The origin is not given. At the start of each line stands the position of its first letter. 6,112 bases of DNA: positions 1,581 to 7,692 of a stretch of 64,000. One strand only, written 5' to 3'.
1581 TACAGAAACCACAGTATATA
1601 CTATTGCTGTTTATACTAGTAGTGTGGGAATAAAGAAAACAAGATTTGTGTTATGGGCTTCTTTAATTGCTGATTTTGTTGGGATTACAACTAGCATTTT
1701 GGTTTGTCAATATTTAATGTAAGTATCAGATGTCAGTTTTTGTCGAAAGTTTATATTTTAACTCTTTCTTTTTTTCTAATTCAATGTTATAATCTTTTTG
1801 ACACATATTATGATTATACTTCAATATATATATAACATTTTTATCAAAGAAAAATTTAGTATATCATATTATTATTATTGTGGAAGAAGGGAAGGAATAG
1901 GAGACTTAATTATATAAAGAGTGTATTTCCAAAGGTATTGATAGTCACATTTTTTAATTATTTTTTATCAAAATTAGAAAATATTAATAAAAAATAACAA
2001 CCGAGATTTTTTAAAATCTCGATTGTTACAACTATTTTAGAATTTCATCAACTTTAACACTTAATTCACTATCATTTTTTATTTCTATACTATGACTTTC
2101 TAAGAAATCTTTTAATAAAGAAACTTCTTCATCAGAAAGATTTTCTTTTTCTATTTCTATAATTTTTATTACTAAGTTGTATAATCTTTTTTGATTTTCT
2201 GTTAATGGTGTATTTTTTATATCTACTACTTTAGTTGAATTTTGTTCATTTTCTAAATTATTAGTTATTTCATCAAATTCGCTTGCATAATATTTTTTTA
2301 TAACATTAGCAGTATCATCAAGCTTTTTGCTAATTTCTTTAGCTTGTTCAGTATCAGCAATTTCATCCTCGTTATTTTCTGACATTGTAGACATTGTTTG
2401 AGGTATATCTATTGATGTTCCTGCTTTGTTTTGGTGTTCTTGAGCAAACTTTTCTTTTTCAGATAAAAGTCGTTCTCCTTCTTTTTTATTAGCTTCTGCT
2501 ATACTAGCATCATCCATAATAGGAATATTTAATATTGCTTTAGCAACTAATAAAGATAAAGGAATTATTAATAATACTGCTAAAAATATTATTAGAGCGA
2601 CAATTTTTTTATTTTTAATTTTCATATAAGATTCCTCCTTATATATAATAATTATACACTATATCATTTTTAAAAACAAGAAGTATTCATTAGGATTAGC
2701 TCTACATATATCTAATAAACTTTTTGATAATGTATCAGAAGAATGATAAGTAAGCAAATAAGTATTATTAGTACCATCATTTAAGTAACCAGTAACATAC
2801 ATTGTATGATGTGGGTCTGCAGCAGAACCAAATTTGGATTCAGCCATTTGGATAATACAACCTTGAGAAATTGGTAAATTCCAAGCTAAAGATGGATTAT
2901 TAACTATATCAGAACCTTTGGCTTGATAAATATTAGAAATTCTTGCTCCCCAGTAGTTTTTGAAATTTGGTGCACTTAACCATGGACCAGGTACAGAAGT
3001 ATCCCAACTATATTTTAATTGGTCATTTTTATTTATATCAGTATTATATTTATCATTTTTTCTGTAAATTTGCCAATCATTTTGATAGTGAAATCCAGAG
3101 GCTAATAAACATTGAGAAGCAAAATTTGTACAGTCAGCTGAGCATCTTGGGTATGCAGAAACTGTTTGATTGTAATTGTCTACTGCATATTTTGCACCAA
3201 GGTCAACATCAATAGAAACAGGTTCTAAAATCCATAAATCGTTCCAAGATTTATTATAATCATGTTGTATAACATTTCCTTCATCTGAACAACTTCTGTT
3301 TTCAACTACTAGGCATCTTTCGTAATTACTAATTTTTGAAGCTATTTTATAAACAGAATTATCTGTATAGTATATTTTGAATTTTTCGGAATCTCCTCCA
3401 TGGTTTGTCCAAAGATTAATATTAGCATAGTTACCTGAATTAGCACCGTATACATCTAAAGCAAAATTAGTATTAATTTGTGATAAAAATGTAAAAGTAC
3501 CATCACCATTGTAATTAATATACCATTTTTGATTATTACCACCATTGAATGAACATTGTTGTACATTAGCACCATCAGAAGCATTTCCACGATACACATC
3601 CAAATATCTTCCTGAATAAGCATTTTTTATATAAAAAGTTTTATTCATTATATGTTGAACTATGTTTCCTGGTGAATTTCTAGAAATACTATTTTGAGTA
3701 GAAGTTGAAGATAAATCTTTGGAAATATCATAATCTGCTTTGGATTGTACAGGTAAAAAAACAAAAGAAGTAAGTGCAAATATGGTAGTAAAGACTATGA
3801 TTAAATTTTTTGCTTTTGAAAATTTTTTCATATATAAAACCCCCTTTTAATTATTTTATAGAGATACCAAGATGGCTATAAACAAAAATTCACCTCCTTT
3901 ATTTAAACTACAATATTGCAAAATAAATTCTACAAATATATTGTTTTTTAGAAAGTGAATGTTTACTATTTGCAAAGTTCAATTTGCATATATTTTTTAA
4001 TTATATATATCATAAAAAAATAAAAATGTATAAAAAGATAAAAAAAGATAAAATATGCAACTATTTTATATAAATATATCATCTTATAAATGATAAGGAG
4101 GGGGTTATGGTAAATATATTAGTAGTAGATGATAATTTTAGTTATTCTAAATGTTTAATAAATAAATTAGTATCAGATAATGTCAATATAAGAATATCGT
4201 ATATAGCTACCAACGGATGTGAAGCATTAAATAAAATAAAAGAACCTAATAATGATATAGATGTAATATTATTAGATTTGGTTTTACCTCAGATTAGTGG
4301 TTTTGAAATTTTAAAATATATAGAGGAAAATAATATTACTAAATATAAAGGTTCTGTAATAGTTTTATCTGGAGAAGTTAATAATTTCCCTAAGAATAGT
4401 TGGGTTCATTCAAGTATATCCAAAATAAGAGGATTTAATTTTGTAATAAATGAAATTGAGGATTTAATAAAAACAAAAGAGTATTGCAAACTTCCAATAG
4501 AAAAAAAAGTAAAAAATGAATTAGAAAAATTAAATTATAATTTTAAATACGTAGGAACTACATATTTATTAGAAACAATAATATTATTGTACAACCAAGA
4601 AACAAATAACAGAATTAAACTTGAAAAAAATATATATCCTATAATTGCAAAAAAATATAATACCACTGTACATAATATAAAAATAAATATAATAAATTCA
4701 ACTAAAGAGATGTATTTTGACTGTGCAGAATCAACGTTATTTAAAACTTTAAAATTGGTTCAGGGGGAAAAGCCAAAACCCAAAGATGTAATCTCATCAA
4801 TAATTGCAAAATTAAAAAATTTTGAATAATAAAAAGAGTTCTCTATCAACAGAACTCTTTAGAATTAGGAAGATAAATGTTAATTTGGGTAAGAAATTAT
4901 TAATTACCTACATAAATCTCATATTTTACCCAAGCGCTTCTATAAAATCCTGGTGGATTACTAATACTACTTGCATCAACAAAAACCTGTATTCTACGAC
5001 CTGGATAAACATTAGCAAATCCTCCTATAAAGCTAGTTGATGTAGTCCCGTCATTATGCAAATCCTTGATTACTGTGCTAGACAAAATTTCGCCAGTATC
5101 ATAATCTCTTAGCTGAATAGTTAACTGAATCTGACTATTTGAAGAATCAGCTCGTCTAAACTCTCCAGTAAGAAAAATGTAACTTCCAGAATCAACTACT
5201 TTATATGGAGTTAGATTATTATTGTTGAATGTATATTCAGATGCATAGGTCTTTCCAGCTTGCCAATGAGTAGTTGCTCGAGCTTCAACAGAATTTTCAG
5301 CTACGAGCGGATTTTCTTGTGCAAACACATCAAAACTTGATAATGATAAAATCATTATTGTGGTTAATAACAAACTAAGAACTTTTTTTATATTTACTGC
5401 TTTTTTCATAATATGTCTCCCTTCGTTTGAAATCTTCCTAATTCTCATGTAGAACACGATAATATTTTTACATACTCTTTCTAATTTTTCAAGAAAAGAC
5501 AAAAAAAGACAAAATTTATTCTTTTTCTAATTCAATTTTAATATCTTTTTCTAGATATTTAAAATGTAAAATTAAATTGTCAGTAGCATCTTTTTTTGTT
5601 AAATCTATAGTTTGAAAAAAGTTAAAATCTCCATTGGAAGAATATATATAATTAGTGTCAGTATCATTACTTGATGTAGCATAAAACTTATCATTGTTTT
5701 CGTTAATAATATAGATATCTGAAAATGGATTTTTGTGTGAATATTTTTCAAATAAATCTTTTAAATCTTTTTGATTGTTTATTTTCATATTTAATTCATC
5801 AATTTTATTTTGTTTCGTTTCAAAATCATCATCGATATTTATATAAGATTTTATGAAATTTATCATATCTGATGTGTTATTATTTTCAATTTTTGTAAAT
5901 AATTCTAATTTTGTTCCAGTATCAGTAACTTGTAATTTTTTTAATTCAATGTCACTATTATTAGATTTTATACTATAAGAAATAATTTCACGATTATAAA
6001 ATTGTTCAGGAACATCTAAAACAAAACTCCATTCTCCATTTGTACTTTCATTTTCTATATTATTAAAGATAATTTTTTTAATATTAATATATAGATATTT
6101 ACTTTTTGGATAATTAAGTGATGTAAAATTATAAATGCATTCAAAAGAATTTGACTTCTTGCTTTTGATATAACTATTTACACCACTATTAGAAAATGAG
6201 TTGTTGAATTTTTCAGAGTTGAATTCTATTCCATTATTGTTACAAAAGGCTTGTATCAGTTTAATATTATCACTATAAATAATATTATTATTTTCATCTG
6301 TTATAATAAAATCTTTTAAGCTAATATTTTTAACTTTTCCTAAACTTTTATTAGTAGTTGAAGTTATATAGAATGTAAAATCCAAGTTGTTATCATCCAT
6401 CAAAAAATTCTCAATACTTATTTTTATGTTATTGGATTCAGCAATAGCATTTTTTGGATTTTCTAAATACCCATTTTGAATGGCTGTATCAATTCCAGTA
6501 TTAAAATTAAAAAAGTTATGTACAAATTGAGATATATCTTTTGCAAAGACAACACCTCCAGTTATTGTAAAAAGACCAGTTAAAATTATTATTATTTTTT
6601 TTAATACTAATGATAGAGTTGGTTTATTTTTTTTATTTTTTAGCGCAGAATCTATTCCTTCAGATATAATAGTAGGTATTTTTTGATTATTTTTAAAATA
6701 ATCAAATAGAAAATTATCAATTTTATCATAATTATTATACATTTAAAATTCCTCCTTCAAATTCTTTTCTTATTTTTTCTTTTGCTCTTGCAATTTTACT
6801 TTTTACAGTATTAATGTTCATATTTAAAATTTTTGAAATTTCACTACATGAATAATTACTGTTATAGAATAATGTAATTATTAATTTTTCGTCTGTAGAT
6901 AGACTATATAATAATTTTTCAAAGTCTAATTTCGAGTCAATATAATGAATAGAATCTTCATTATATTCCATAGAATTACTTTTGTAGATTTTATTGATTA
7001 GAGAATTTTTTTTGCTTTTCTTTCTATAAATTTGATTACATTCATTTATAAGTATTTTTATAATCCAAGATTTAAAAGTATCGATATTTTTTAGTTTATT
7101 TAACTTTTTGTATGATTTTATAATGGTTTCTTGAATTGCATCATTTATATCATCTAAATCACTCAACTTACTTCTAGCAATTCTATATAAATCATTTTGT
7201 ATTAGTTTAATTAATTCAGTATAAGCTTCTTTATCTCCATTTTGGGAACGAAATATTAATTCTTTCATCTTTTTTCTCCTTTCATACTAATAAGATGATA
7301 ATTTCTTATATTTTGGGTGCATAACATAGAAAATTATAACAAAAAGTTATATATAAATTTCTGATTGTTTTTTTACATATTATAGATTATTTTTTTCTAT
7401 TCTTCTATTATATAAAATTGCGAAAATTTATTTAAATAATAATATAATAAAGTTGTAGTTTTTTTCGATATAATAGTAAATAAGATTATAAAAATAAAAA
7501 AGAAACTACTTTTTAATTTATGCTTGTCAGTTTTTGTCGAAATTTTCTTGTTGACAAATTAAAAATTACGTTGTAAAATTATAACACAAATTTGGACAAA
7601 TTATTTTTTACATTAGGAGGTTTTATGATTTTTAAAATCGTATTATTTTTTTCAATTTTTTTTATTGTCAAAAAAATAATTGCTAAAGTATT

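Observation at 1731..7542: Identical 18-bp Spo0A-box-containing motif brackets a 5.8-kb accessory block between spmAB and rlmH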

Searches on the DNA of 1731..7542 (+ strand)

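Call 57: search_dna_similar(query=window:1731-7542:+, collection=plasmids, mode=distant, max_rows=10)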
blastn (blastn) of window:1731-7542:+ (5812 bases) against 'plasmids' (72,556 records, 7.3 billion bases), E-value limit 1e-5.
No match.

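Call 58: search_dna_similar(query=window:1731-7542:+, collection=phages, mode=distant, max_rows=10)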
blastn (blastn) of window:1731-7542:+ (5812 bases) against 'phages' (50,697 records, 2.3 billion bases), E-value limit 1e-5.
No match.
